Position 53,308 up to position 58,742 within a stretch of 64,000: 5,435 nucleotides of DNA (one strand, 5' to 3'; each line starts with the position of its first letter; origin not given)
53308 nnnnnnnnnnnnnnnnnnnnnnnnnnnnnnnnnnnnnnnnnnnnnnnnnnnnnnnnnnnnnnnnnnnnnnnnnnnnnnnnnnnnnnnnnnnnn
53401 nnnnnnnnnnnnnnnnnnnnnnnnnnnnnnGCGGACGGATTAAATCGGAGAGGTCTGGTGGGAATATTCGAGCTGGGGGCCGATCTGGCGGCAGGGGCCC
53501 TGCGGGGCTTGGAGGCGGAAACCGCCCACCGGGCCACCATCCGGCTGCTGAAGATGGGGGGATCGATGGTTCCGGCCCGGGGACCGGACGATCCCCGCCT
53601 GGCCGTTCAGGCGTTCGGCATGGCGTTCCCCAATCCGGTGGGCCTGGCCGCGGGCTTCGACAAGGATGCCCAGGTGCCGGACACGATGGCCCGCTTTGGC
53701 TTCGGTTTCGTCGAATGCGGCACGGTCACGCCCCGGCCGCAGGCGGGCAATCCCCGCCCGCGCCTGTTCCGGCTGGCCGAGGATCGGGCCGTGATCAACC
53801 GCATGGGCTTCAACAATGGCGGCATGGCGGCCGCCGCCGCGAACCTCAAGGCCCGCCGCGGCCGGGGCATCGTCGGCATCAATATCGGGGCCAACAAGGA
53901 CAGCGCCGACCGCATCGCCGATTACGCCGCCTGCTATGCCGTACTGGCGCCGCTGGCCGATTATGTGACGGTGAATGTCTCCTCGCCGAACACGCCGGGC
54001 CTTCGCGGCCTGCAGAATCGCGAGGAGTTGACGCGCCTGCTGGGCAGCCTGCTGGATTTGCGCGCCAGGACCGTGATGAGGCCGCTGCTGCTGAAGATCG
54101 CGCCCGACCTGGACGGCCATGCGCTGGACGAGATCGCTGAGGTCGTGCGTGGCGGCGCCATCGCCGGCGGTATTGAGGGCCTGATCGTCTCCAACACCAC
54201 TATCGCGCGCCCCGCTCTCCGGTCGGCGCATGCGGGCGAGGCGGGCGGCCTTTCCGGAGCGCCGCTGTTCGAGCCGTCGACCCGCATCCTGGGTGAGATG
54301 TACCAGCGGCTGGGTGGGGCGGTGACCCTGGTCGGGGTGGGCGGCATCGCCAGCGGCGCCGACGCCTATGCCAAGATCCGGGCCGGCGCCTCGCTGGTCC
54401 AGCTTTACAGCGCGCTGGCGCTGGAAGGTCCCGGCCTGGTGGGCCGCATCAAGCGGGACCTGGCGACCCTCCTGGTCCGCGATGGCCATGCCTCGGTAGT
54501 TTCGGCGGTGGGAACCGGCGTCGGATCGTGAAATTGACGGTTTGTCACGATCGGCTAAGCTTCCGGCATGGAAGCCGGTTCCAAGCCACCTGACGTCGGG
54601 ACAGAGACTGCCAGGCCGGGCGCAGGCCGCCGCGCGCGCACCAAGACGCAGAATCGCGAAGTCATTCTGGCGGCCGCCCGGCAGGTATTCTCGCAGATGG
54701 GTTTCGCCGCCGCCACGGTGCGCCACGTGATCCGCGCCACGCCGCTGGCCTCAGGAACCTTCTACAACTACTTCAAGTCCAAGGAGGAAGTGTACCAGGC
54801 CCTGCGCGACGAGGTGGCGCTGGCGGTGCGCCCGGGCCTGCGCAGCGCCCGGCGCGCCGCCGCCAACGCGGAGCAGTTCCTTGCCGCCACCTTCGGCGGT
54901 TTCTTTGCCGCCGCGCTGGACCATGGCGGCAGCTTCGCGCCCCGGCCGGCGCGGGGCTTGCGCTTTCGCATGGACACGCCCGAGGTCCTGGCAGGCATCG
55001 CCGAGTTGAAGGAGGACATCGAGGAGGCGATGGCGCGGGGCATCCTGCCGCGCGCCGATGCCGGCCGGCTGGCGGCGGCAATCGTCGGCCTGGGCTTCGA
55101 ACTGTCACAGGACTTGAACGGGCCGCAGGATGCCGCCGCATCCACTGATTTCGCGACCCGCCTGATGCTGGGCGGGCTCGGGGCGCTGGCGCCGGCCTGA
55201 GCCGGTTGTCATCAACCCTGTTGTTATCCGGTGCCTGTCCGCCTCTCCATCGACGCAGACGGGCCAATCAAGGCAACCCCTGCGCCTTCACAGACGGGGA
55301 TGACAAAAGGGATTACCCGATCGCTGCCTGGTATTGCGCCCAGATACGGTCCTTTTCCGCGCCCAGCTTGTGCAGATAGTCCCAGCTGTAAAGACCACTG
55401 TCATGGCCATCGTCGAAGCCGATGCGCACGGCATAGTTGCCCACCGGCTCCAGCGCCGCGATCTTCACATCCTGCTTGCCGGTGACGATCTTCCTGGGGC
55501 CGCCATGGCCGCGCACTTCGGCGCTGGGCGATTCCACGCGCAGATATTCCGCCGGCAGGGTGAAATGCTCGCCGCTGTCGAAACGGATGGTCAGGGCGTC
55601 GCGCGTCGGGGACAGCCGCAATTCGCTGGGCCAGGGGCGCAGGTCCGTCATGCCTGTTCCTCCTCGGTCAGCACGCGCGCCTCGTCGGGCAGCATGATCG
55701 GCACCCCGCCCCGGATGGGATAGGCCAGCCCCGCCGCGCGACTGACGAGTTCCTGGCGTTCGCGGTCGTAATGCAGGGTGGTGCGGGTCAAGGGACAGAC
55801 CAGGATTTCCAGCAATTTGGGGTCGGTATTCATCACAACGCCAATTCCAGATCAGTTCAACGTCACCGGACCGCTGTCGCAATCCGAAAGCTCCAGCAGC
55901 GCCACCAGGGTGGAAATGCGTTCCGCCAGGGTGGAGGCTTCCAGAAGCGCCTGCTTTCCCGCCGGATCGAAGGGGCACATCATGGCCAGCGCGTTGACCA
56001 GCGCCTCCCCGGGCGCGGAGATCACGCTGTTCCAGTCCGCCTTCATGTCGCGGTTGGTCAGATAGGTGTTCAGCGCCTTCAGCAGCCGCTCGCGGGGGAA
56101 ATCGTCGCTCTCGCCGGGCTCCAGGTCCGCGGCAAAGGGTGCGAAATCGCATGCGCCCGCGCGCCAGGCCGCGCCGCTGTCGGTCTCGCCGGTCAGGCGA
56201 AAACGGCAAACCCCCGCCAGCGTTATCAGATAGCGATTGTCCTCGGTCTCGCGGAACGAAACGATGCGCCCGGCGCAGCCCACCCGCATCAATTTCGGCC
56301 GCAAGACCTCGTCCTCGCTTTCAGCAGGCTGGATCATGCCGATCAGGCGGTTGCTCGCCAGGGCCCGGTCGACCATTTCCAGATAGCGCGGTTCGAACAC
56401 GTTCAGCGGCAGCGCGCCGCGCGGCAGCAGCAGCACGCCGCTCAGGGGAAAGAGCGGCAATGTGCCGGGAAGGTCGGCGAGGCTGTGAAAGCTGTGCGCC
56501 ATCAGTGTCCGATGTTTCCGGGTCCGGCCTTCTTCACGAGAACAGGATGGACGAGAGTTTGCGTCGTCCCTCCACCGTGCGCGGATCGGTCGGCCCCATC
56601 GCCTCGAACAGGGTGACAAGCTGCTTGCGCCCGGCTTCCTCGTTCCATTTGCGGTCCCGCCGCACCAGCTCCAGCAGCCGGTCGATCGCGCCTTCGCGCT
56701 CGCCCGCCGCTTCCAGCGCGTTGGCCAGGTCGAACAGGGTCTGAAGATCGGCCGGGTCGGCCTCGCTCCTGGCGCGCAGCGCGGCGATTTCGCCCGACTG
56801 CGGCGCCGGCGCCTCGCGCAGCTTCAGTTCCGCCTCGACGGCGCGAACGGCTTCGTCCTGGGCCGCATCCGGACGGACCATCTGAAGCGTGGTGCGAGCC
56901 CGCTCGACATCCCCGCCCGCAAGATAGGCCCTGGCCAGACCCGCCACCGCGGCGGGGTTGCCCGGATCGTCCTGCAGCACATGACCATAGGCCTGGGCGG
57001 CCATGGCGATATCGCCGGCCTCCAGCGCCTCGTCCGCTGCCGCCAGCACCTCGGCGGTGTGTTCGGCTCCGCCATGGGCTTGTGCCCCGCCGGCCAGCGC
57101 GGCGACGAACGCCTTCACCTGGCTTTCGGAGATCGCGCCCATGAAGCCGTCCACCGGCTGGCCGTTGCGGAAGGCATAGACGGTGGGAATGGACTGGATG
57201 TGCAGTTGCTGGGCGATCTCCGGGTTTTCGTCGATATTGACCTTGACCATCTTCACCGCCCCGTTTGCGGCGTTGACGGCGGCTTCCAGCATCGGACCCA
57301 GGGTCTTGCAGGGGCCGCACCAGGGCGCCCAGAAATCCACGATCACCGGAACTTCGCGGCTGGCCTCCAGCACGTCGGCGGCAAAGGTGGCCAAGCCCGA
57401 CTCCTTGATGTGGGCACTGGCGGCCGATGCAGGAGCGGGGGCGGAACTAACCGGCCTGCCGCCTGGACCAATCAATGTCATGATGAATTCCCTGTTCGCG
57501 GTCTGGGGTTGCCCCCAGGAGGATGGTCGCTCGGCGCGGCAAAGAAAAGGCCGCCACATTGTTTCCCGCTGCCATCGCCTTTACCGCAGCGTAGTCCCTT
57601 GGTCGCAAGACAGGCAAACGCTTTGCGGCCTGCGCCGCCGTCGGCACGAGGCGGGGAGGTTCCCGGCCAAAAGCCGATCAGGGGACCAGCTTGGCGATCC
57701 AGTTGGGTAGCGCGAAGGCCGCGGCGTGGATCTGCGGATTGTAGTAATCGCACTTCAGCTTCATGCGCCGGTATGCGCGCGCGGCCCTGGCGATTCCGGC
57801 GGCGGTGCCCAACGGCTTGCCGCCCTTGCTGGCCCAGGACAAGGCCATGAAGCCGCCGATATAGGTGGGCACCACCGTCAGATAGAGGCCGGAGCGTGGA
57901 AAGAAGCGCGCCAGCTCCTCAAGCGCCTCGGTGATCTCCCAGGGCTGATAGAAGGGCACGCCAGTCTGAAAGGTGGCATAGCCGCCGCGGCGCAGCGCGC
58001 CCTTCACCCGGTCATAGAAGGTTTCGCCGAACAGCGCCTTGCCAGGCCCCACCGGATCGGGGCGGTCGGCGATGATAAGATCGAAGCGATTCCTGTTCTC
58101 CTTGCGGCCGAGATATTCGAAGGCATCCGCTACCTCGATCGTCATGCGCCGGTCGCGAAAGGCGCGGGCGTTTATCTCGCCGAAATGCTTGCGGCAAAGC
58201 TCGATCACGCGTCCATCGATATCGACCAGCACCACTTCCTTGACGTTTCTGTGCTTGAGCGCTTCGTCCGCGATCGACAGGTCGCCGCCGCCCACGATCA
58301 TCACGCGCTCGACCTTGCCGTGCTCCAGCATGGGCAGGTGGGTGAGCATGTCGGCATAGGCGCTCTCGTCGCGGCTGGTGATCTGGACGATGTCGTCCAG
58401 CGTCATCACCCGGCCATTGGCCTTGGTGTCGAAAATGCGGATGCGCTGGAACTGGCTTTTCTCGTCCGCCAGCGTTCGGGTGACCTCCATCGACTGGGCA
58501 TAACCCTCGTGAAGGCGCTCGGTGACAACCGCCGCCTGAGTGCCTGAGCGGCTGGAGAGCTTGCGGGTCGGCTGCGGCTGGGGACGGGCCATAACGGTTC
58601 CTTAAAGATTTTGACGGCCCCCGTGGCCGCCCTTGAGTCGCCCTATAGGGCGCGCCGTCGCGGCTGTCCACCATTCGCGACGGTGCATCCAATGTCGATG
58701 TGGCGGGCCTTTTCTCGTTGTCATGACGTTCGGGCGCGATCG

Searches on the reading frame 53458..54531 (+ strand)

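Call 41: search_protein_families(library=pfam, proteins=[window:53458-54531:+])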
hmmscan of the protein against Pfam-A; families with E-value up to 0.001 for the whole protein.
window:53458-54531:+ (357 aa): 1 family
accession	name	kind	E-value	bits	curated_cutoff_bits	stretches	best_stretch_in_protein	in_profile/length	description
PF01180.27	DHO_dh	-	3.8e-77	259.8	27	1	48-339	2-291/291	Dihydroorotate dehydrogenase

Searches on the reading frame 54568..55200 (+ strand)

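Call 41: search_protein_families(library=pfam, proteins=[window:54568-55200:+])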
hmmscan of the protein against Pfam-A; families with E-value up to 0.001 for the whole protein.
window:54568-55200:+ (210 aa): 1 family
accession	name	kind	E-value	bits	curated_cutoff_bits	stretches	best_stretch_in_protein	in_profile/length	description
PF00440.29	TetR_N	-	2.6e-13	50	24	1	33-79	1-47/47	Bacterial regulatory proteins, tetR family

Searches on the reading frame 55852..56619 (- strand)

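Call 41: search_protein_families(library=pfam, proteins=[window:55852-56619:-])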
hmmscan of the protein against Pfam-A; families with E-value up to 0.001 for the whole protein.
window:55852-56619:- (255 aa): 1 family
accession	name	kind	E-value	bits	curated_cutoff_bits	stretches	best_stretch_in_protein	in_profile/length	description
PF02190.22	LON_substr_bdg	-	5e-28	98.8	28.7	1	53-242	1-198/200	ATP-dependent protease La (LON) substrate-binding domain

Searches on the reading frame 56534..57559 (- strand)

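Call 41: search_protein_families(library=pfam, proteins=[window:56534-57559:-])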
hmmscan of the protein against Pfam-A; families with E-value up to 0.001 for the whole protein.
window:56534-57559:- (341 aa): 11 families
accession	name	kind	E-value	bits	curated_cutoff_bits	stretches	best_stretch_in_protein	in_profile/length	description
PF14561.12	TPR_20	-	1.1e-33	115.8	25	1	253-340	3-90/90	Tetratricopeptide repeat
PF00085.26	Thioredoxin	-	5.2e-26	91.1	23.5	1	57-153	8-102/103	Thioredoxin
PF14559.12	TPR_19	-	4.2e-18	65.9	25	1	178-245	1-68/68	Tetratricopeptide repeat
PF13174.12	TPR_6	-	3.2e-06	27.9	26.3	0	208-228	6-26/33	Tetratricopeptide repeat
PF13432.12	TPR_16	-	6.3e-06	27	32.7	1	172-232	1-61/65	Tetratricopeptide repeat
PF13098.12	Thioredoxin_2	-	1.8e-05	25.4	27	1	68-150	4-102/104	Thioredoxin-like domain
PF13905.12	Thioredoxin_8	-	2.3e-05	25.1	27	1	71-129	3-62/94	Thioredoxin-like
PF13431.12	TPR_17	-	7.7e-05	23.1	24.4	0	191-222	2-33/34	Tetratricopeptide repeat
PF16918.11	PknG_TPR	-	8.8e-05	21.9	27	0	172-234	168-227/340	Protein kinase G tetratricopeptide repeat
PF13428.12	TPR_14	-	0.00016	22.5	23.5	0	170-210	3-43/44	Tetratricopeptide repeat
PF07719.23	TPR_2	-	0.00064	20.1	27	0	274-302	3-31/34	Tetratricopeptide repeat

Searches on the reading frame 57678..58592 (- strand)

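Call 41: search_protein_families(library=pfam, proteins=[window:57678-58592:-])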
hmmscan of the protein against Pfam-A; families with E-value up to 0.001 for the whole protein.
window:57678-58592:- (304 aa): 4 families
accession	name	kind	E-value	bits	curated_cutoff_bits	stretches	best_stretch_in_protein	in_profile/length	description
PF01564.23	Spermine_synth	-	1.2e-45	155.8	22.9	1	76-256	1-178/186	Spermine/spermidine synthase domain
PF17284.7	Spermine_synt_N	-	1.4e-10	41.3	22.1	1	24-72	4-52/53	Spermidine synthase tetramerisation domain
PF01861.22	BpsA_C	-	0.00034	20.4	27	1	95-182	46-125/243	Branched-chain polyamine synthase A C-terminal domain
PF13847.12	Methyltransf_31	-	0.00075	19.6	27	0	113-177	24-82/145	Methyltransferase domain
